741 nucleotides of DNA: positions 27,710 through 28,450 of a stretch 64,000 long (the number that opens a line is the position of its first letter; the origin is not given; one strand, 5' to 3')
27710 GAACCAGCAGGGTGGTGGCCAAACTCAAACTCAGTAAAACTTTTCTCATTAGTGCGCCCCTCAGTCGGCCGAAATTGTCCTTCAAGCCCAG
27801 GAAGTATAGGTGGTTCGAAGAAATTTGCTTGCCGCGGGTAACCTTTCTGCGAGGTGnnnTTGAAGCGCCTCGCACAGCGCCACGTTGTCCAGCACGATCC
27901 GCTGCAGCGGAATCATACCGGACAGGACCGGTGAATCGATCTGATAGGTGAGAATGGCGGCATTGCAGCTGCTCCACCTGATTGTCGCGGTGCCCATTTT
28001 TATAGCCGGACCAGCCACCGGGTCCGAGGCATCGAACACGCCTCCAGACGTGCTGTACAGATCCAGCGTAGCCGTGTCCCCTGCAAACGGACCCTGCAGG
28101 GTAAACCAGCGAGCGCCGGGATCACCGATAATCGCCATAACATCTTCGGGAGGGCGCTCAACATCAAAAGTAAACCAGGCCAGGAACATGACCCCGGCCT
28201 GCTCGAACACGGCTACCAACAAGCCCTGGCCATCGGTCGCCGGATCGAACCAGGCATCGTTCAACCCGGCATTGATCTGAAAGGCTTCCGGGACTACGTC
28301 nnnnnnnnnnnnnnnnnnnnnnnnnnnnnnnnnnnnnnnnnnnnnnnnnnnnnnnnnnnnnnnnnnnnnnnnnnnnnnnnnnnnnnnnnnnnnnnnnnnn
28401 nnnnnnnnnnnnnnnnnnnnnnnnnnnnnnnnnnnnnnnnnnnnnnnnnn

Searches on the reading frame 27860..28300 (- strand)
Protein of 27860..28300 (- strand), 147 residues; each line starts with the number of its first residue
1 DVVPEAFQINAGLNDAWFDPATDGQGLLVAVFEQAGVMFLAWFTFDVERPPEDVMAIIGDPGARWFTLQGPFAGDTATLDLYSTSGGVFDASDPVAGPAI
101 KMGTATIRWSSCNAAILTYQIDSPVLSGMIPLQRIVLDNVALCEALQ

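Call 10: find_homologous_proteins(query=A1, max_evalue=0.001)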
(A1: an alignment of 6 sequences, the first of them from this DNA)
Query A1 (6 sequences) (143 aa, profile of the alignment): 405 proteins with E <= 0.001 among 2180 candidates; the best 120 are listed.
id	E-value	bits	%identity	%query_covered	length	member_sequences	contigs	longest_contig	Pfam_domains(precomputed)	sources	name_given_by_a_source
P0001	1.7e-64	234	27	77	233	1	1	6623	-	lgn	-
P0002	8.8e-54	199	29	92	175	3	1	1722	-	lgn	-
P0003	2.0e-43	166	31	89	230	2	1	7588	-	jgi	jgi:hypothetical protein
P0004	1.3e-41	160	27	94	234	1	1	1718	-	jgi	-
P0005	2.8e-41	159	26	80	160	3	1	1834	-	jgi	-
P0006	2.1e-39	153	27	81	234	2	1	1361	-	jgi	-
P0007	5.5e-37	145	28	92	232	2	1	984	-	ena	-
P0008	5.0e-33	132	90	100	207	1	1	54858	-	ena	-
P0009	1.4e-30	124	23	98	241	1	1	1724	-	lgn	-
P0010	8.8e-27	112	54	99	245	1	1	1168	-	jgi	-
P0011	9.4e-27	112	32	94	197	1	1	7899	-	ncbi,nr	ncbi:MAG TPA: hypothetical protein VN259_05810, partial [Xanthomonadales bacterium]|nr:hypothetical 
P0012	8.6e-26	109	69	100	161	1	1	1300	-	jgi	jgi:hypothetical protein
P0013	9.0e-26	108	26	56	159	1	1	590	-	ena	-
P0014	1.4e-25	108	65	100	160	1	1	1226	-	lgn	-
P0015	2.0e-25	107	66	100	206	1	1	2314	-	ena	-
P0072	2.3e-19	88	56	99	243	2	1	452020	PF03781.23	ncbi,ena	-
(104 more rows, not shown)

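Call 11: search_solved_structures(query=A1, max_evalue=10)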
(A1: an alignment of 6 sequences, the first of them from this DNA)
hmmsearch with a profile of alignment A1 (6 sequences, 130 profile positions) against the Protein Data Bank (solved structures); distinct sequences matched with E-value up to 10: 10.
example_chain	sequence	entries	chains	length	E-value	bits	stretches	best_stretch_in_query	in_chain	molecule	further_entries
8aj2_A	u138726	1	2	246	0.24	14.8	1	71-96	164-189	Structured core of Knr4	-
3b1b_A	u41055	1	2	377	0.25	14.8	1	3-65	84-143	Carbonic anhydrase 1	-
5t7a_A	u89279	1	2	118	0.26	14.7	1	10-50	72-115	BH0236 protein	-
5j1b_A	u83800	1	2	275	0.28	14.6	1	71-96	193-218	Cell wall assembly regulator SMI1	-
6qbn_A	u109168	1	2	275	0.28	14.6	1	71-96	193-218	Cell wall assembly regulator SMI1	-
6qbo_A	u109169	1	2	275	0.28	14.6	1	71-96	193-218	Cell wall assembly regulator SMI1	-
6qbp_A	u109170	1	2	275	0.28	14.6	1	71-96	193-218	Cell wall assembly regulator SMI1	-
6qbr_A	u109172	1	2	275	0.28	14.6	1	71-96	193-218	Cell wall assembly regulator SMI1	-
6qbm_A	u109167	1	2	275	0.28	14.6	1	71-96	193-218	Cell wall assembly regulator SMI1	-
6qbq_A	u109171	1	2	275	0.28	14.6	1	71-96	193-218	Cell wall assembly regulator SMI1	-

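Call 25: find_related_loci(query=A3, collection=genome_contigs, flank=4000)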
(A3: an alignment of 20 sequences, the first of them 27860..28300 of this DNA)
Query A3 (147 aa) in genome_contigs; peptide patterns used: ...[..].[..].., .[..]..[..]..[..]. (x = any residue, [..] = any of these).
260 stretches matched a pattern; 226 encode a relative of the query (tblastn E <= 1e-3); the best 80 are kept; 79 distinct loci.
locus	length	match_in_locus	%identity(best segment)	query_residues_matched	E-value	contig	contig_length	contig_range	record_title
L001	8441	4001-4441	84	1-147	4e-84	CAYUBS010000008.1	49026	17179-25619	MAG TPA_asm: uncultured Wenzhouxiangellaceae bacterium isolate SRP155585_co2_232 genome assembly, contig: NODE_157_lengt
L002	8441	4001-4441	68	1-147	2e-67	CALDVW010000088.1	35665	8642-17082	MAG: uncultured Xanthomonadales bacterium isolate N2_Bin_METABAT__104_1_1 genome assembly, contig: c_000001391151, whole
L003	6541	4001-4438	65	1-147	4e-62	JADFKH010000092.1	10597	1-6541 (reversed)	MAG: Proteobacteria bacterium isolate B46T3L11 B46T3L11_NODE7019, whole genome shotgun sequence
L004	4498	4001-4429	62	5-147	2e-61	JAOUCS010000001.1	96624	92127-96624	MAG: Lysobacterales bacterium isolate 24_Oct_SF_Bin28 24_Oct_SF_Bin28_scaffold_2_c1, whole genome shotgun sequence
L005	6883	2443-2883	61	1-147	1e-60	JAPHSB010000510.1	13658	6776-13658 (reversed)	MAG: Lysobacterales bacterium isolate N3D-Bin_16_1 c_000000671708, whole genome shotgun sequence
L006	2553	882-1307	62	6-147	2e-59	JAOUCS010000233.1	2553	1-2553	MAG: Lysobacterales bacterium isolate 24_Oct_SF_Bin28 24_Oct_SF_Bin28_scaffold_20779_c1, whole genome shotgun sequence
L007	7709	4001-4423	61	6-146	3e-58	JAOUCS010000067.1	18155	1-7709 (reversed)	MAG: Lysobacterales bacterium isolate 24_Oct_SF_Bin28 24_Oct_SF_Bin28_scaffold_470_c1, whole genome shotgun sequence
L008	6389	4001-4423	60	6-146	1e-57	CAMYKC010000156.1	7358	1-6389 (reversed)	MAG: uncultured Xanthomonadales bacterium isolate FCS_Gamma_101 genome assembly, contig: scaffold_8008, whole genome sho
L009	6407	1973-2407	60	4-147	5e-57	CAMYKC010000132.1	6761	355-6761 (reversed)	MAG: uncultured Xanthomonadales bacterium isolate FCS_Gamma_101 genome assembly, contig: scaffold_5806, whole genome sho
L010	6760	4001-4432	60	3-146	3e-57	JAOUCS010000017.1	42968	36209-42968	MAG: Lysobacterales bacterium isolate 24_Oct_SF_Bin28 24_Oct_SF_Bin28_scaffold_55_c1, whole genome shotgun sequence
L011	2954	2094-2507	66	7-146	1e-56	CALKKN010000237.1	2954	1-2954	MAG: uncultured Xanthomonadales bacterium isolate N4_Bin_METABAT__41_1_1 genome assembly, contig: c_000004935289, whole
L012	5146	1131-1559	62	6-147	4e-56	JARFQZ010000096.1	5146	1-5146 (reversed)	MAG: Lysobacterales bacterium isolate MAG_Ve_Sed_37 k141_1704229, whole genome shotgun sequence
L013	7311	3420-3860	60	1-147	9e-56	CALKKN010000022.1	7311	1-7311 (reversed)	MAG: uncultured Xanthomonadales bacterium isolate N4_Bin_METABAT__41_1_1 genome assembly, contig: c_000004832947, whole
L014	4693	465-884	58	7-146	9e-55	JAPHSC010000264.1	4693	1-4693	MAG: Gammaproteobacteria bacterium isolate N3D-Bin_17 c_000000154893, whole genome shotgun sequence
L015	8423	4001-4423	57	6-146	2e-54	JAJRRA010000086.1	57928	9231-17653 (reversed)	MAG: Gammaproteobacteria bacterium isolate Dive100_bin2.37 k141_980113, whole genome shotgun sequence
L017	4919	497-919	61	7-146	1e-53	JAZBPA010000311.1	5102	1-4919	MAG: Candidatus Competibacteraceae bacterium isolate bin.461 k117_6701282, whole genome shotgun sequence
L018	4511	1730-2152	57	7-146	3e-53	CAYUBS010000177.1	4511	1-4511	MAG TPA_asm: uncultured Wenzhouxiangellaceae bacterium isolate SRP155585_co2_232 genome assembly, contig: NODE_21371_len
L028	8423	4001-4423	57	7-146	6e-52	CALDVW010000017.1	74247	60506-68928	MAG: uncultured Xanthomonadales bacterium isolate N2_Bin_METABAT__104_1_1 genome assembly, contig: c_000004021938, whole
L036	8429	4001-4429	55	5-146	8e-51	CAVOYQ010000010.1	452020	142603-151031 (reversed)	MAG: uncultured Gammaproteobacteria bacterium isolate MFD09779.bin.2.118 genome assembly, contig: contig_43560, whole ge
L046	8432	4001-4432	56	5-147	6e-50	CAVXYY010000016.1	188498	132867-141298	MAG: uncultured Gammaproteobacteria bacterium isolate MFD09779.bin.1.236 genome assembly, contig: contig_8306, whole gen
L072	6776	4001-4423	54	5-146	3e-46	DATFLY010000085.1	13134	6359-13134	MAG TPA_asm: Lysobacterales bacterium isolate SMAG_U9210 k141_46773, whole genome shotgun sequence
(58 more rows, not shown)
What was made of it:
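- Of the 79 loci kept, 49 are labelled Lysobacterales/Xanthomonadales/Wenzhouxiangellaceae, and one MAG contributes up to 8 loci (call 25). Module copies on unrelated partner proteins, from many different MAGs, are 50-65% identical to the window's copy A, which suggests a shared conserved partner (calls 10, 25). The distribution is lineage-restricted (call 25).
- Tried and rejected: It was redone with an alignment of subtype A (call 25), so the taxonomic picture is biased towards that subtype.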

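Call 26: predict_structure(alignment_id=A2)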
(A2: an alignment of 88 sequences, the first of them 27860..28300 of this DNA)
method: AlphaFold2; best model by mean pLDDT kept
length: 147 residues; sequences in the alignment: 88
mean_pLDDT: 89.7   pTM: 0.81
mean pLDDT of the five models: 89.7, 88.3, 88.1, 86.3, 85.1
residues with pLDDT >= 90: 107; 70-90: 23; 50-70: 15; < 50: 2
segments of 3 or more residues with pLDDT < 50: none
pLDDT, mean of each block of 10 residues (from residue 1): 79 97 92 98 75 61 85 98 90 93 98 98 92 96 96
secondary structure, 60 per line:
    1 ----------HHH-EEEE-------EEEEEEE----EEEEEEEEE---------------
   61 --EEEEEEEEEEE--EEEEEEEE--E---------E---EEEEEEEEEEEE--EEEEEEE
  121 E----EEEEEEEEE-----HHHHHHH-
elements in order: E15-18 E26-32 E37-45 E63-73 E76-83 E100-111 E114-121 E126-134 H140-146
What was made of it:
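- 27866..28282 (-): Module copy A (single copy, subtype with a conserved '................' loop), C-terminal end of the PQQ glucose/sorbosone dehydrogenase-like protein. AF2 model pLDDT 89.7, eight strands plus a C-terminal helix (call 26).
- The single-copy model has pLDDT 89.7 and pTM 0.81, with eight strands, a short helix before strand 1 and a C-terminal helix (call 26). By the up-and-down topology, both Cys lie at the same end of the barrel (inference from call 26).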

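Call 28: fold_search(model_id=the predicted structure, library=pdb)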
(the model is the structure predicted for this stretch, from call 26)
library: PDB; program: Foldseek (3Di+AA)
matches with E <= 10: 793; with E <= 0.001: 0
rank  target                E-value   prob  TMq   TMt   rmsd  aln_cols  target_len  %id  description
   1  3ebk_A                4.0e-02  0.97  0.40  0.37   7.3       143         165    8  Crystal structure of major allergens, Bla g 4 from cockroaches (released 2008-12-02)
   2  4n7c                  4.9e-02  0.94  0.38  0.33   7.8       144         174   10  Structural re-examination of native Bla g 4 (released 2014-05-21)
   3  5epq_A                6.0e-02  0.98  0.46  0.44   7.7       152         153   11  Structure at 1.75 A resolution of a glycosylated, lipid-binding, lipocalin-like protein (released 2015-12-02)
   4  3ebk_B                6.4e-02  0.90  0.40  0.37   8.2       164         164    8  Crystal structure of major allergens, Bla g 4 from cockroaches (released 2008-12-02)
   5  7ouq_A                7.9e-02  0.98  0.43  0.51   6.6       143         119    8  wilavidin biotin complex (released 2021-11-17)
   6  7ouq_B                9.7e-02  0.94  0.41  0.49   6.9       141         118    8  wilavidin biotin complex (released 2021-11-17)
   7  4jhq_B                1.1e-01  0.92  0.43  0.49   6.4       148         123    9  Crystal structure of avidin - 6-(6-biotinamidohexanamido)hexanoylferrocene complex (released 2013-11-20)
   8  3gaq_A                1.2e-01  0.85  0.40  0.36   7.8       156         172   10  Female-specific Histamine-Binding Protein, D24R Mutant (released 2010-02-23)
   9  2gje_A                1.3e-01  0.47  0.26  0.26   9.2       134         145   11  Structure of a guideRNA-binding protein complex bound to a gRNA (released 2006-09-05)
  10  1rav_A                1.5e-01  0.87  0.41  0.47   6.3       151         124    9  RECOMBINANT AVIDIN (released 1998-07-15)
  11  4gzv_H                1.5e-01  0.66  0.35  0.38   8.6       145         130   10  Crystal structure of a lipocalin family protein (BACOVA_00364) from Bacteroides ovatus ATCC 8483 at 1.95 A resolution (released 2012-11-07)
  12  4nyq_A                1.6e-01  0.93  0.45  0.44   7.8       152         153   10  In-vivo crystallisation (midguts of a viviparous cockroach) and structure at 1.2 A resolution of a glycosylated, lipid (released 2014-01-01)
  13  4u8u_O                1.6e-01  0.87  0.41  0.30   7.1       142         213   11  The Crystallographic structure of the giant hemoglobin from Glossoscolex paulistus at 3.2 A resolution. (released 2015-06-10)
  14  2gtl_O                1.6e-01  0.84  0.40  0.29   7.3       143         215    9  Lumbricus Erythrocruorin at 3.5A resolution (released 2006-07-18)
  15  9clt_B                1.7e-01  0.95  0.48  0.16   7.6       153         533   10  Transferrin Binding Protein A in complex with transferrin binding protein B and transferrin (iron bound to N lobe only (released 2026-03-11)
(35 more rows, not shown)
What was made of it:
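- Avidin and wilavidin are among the best fold matches (call 28).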

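Call 34: search_protein_representatives(alignment_id=A2)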
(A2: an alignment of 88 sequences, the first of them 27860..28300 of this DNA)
Query: 88 sequences, 286 profile positions. Proteins with E-value up to 0.001 (for the whole library): 8405; up to 1e-10: 5551; up to 1e-30: 2075. The best 150 are listed.
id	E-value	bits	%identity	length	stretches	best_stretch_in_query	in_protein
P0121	6.0e-145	498.2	-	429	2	58-210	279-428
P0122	2.0e-143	493.2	-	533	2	53-219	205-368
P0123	4.6e-143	492.1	-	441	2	62-269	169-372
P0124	4.3e-142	488.9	-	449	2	40-210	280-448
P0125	9.4e-140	481.2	-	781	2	57-216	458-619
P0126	1.8e-139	480.3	-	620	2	62-213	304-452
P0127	5.7e-138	475.3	-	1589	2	59-212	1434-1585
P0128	9.4e-138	474.6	-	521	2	65-221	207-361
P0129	5.6e-137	472.1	-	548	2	38-212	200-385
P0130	8.4e-137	471.5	-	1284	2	11-218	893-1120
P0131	4.6e-136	469.1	-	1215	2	57-218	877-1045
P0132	4.8e-136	469.0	-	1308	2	55-216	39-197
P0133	1.7e-135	467.2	-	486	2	56-210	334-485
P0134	4.3e-135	465.9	-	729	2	57-212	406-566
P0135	4.6e-134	462.5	-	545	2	66-212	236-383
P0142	3.5e-129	446.5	-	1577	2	57-220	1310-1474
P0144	2.6e-128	443.7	-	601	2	34-218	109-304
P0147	9.3e-125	432.0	-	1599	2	34-215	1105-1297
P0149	7.0e-123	425.8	-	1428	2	57-208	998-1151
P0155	2.6e-119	414.1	-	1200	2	59-218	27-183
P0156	4.2e-119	413.4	-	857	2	60-212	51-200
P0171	2.1e-105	368.4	-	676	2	60-215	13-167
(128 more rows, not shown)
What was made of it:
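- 8,405 representatives of 50%-identity clusters match at E <= 1e-3, and 2,075 at E <= 1e-30 (call 34).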

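Call 36: search_protein_families(library=pfam, alignment_id=A4, max_evalue=0.0001)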
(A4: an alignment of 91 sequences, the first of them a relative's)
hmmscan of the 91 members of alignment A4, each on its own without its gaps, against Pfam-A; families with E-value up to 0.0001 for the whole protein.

A. member 1, L001:2846-4441:+ (532 aa): 1 family
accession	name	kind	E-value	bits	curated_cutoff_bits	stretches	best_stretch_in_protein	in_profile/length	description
PF07995.17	GSDH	-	2.1e-42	146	25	1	58-373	12-322/332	Glucose / Sorbosone dehydrogenase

B. families by the number of members that match (of 91 scanned): 59 families (the first 25 are shown)
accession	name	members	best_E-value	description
PF01436.27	NHL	11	8.2e-46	NHL repeat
PF07995.17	GSDH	7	7.9e-44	Glucose / Sorbosone dehydrogenase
PF04231.19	Endonuclease_1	6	6.6e-35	Endonuclease I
PF14312.12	FG-GAP_2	4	1.3e-82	FG-GAP repeat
PF13472.12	Lipase_GDSL_2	4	1.8e-12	GDSL-like Lipase/Acylhydrolase family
PF00127.26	Copper-bind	4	4.9e-09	Copper binding proteins, plastocyanin/azurin family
PF01344.31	Kelch_1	3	1.6e-69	Kelch motif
PF13964.12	Kelch_6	3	2.5e-45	Kelch motif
PF24681.1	Kelch_KLHDC2_KLHL20_DRC7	3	3.3e-45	KLHDC2/KLHL20/DRC7 Kelch-repeats domain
PF25210.1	Kelch_FKB95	3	7.9e-41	FKB95, Kelch-repeats domain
PF07646.21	Kelch_2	3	1.6e-39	Kelch motif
PF03781.23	FGE-sulfatase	3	9.7e-39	Sulfatase-modifying factor enzyme 1-like domain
PF13418.12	Kelch_4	3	4.1e-37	Galactose oxidase, central domain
PF00160.26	Pro_isomerase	3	2.6e-35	Cyclophilin type peptidyl-prolyl cis-trans isomerase/CLD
PF13415.12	Kelch_3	3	1.2e-29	Galactose oxidase, central domain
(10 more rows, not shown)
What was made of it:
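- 59 Pfam families occur among 91 module-bearing ORFs, including NHL, GSDH, Endonuclease I, FG-GAP, GDSL lipase, cupredoxin, Kelch, FGE-sulfatase, cyclophilin, CARDB, PKD and PPC (call 36).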

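Call 43: search_protein_families(library=pfam, proteins=[P0132, P0155, P0156, P0142, P0147, P0149, P0171, P0144], max_evalue=0.001)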
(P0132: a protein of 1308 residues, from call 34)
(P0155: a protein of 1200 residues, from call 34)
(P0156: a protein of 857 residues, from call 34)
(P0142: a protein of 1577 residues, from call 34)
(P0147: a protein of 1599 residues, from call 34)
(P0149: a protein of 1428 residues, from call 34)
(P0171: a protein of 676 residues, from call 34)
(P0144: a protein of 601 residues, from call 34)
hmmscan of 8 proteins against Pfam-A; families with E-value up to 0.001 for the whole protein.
P0132 (1308 aa): 2 families
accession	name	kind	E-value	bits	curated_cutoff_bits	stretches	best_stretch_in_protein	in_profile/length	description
PF01483.27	P_proprotein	-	1.5e-08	35.1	21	1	1199-1303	2-84/86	Proprotein convertase P-domain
PF22352.2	K319L-like_PKD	-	2.2e-08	34.4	27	1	361-452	1-84/84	K319L-like, PKD domain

P0155 (1200 aa): 0 families

P0156 (857 aa): 0 families

P0142 (1577 aa): 3 families
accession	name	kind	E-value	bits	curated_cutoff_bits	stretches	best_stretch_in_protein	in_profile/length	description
PF07705.17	CARDB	-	1.6e-31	108.9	22.7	3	709-791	2-74/101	CARDB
PF04151.21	PPC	-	6.1e-08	33.9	25.9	0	622-684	5-66/70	Bacterial pre-peptidase C-terminal domain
PF16158.11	N_BRCA1_IG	-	5.3e-07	30.6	28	0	720-794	5-84/108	Ig-like domain from next to BRCA1 gene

P0147 (1599 aa): 2 families
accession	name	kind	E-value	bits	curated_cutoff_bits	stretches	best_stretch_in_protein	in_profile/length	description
PF07705.17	CARDB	-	1.3e-30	106.1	22.7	3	769-862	2-85/101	CARDB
PF04151.21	PPC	-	1.2e-09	39.4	25.9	0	947-1006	5-66/70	Bacterial pre-peptidase C-terminal domain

P0149 (1428 aa): 3 families
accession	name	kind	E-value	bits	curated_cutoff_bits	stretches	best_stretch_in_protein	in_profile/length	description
PF07705.17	CARDB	-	6.6e-35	119.8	22.7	4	161-253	2-84/101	CARDB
PF04151.21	PPC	-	1.1e-05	26.6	25.9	0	807-869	2-66/70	Bacterial pre-peptidase C-terminal domain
PF13584.12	BatD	-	0.00093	20.2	24.1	0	171-210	4-45/92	BatD DUF11 like domain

P0171 (676 aa): 1 family
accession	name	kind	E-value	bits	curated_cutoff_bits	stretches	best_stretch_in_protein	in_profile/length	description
PF11376.13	DUF3179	-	3.3e-85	286.5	27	1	368-669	2-289/292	Protein of unknown function (DUF3179)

P0144 (601 aa): 1 family
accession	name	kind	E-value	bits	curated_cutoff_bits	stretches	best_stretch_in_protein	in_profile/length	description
PF07705.17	CARDB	-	9.8e-07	29.4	22.7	1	34-139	1-98/101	CARDB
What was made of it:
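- Closest known: Non-catalytic accessory modules of secreted enzymes. Same: It co-occurs with PPC, PKD and CARDB in the same proteins (calls 36, 43).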

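Call 49: search_solved_structures(query=A2, max_evalue=10)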
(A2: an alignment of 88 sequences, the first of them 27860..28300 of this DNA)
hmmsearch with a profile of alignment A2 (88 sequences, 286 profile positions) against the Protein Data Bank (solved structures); distinct sequences matched with E-value up to 10: 18.
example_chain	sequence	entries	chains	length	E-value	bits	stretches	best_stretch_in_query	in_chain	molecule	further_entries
9n4e_K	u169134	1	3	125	0.1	15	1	11-92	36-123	Variable domain of the heavy chain of Fab AG2-G02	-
7dk0_A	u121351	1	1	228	0.17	14.3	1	11-93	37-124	MW05 heavy chain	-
6ot5_A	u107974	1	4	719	1.2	11.6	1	21-89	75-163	Transient receptor potential cation channel subfamily V member 3,Transient receptor potent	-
6ot2_A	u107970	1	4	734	1.2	11.5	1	21-89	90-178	Transient receptor potential cation channel subfamily V member 3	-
6uw4_A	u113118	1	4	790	1.5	11.2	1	21-89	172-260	Transient receptor potential cation channel subfamily V member 3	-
8gka_A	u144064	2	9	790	1.5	11.2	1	21-89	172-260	Transient receptor potential cation channel subfamily V member 3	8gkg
9wv5_A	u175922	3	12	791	1.5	11.2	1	21-89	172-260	Isoform 2 of Transient receptor potential cation channel subfamily V member 3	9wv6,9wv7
9jdm_A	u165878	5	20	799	1.5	11.2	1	21-89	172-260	Transient receptor potential cation channel subfamily V member 3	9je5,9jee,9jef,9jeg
9ued_A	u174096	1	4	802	1.5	11.2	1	21-89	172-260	Transient receptor potential cation channel subfamily V member 3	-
6uw6_A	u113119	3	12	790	1.5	11.2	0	21-89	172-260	Transient receptor potential cation channel subfamily V member 3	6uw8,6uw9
9dij_A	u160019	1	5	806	1.6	11.2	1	21-89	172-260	Transient receptor potential cation channel subfamily V member 3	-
8v6k_A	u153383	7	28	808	1.6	11.2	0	21-89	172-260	Transient receptor potential cation channel subfamily V member 3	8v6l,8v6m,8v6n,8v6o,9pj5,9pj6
9bku_A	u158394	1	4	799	1.6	11.1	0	21-89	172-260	Transient receptor potential cation channel subfamily V member 3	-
6mho_B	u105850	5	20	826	1.6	11.1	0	21-89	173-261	Transient receptor potential cation channel subfamily V member 3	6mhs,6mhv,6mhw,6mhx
13lq_A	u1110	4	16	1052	2.7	10.4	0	21-89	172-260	Isoform 2 of Transient receptor potential cation channel subfamily V member 3,Green fluore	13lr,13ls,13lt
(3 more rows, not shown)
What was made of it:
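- On Lipocalin / avidin families (sequence level): The PDB profile search finds nothing (calls 11, 49).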
